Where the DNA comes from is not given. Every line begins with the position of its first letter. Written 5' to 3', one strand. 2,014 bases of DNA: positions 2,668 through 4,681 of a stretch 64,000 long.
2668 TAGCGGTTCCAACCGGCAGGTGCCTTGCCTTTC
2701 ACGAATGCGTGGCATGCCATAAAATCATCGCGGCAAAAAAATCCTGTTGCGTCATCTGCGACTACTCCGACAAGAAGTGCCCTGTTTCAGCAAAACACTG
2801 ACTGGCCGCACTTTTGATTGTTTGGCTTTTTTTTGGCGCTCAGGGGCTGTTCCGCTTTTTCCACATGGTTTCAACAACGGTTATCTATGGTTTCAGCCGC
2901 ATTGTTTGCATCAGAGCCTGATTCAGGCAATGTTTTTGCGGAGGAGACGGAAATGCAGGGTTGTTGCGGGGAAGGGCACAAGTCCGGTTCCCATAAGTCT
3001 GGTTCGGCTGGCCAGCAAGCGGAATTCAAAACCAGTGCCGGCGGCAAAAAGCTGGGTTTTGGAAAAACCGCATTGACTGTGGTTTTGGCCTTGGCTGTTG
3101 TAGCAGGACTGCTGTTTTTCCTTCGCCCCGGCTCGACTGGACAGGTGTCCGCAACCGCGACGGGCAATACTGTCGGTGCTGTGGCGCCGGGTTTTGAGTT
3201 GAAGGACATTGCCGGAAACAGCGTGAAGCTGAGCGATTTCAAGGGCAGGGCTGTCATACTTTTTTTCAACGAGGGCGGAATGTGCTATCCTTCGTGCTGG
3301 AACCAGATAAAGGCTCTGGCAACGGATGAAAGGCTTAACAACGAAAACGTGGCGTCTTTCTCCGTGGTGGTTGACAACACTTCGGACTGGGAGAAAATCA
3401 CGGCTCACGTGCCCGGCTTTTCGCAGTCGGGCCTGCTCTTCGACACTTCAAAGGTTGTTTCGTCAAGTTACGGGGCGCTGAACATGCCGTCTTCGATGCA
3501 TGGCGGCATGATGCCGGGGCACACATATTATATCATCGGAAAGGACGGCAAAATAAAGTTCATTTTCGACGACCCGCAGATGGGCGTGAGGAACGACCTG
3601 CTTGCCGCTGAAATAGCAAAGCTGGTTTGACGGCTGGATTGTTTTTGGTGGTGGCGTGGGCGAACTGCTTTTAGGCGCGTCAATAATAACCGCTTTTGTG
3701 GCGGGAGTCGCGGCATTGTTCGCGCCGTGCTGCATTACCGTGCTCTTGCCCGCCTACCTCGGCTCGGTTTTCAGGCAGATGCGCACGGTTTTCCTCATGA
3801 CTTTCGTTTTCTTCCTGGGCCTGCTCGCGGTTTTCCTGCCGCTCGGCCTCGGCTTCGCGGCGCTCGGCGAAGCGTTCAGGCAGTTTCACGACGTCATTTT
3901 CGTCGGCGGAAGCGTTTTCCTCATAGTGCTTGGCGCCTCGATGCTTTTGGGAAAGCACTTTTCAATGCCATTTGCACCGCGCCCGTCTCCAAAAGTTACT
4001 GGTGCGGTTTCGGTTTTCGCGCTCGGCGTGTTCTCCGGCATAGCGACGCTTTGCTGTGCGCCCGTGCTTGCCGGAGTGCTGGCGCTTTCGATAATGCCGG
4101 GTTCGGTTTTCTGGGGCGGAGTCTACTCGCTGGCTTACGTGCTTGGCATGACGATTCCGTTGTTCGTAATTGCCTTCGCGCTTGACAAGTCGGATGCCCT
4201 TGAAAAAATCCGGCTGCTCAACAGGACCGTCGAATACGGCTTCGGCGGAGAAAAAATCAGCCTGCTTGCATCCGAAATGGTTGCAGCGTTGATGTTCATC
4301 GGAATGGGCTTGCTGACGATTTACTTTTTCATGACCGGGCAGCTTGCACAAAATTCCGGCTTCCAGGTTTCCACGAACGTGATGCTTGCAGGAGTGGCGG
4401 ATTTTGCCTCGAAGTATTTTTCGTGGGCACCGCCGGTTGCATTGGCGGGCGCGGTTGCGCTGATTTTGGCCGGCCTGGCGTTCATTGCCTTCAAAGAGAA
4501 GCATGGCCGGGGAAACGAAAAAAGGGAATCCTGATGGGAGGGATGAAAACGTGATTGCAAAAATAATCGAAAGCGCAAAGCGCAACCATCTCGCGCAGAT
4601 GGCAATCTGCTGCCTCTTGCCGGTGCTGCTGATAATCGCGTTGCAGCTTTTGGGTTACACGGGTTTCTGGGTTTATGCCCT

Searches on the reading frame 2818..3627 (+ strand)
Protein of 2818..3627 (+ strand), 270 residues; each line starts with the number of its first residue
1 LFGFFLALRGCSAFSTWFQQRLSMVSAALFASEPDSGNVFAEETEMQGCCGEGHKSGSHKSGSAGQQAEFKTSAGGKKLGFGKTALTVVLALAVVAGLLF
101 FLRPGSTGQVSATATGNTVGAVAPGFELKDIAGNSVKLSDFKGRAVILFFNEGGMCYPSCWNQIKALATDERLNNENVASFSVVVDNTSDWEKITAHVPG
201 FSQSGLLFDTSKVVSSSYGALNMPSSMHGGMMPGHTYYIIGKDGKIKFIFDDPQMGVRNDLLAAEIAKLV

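Call 58: search_protein_families(library=pfam, proteins=[window:2818-3627:+], max_evalue=0.001)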
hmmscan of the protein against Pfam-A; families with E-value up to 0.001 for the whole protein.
window:2818-3627:+ (270 aa): 2 families
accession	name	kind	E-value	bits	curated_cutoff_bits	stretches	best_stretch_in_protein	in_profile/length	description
PF00578.27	AhpC-TSA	-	1.5e-15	57.7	26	1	119-248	1-123/124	AhpC/TSA family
PF08534.16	Redoxin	-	4.6e-09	36.7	26.6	1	119-253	2-135/148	Redoxin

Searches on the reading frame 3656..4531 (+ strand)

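Call 58: search_protein_families(library=pfam, proteins=[window:3656-4531:+], max_evalue=0.001)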
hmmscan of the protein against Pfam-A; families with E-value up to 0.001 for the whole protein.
window:3656-4531:+ (292 aa): 1 family
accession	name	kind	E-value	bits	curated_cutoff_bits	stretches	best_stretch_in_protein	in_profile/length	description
PF02683.22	DsbD_TM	-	2.2e-07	30.9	27.1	1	10-194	5-201/219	Cytochrome C biogenesis protein transmembrane domain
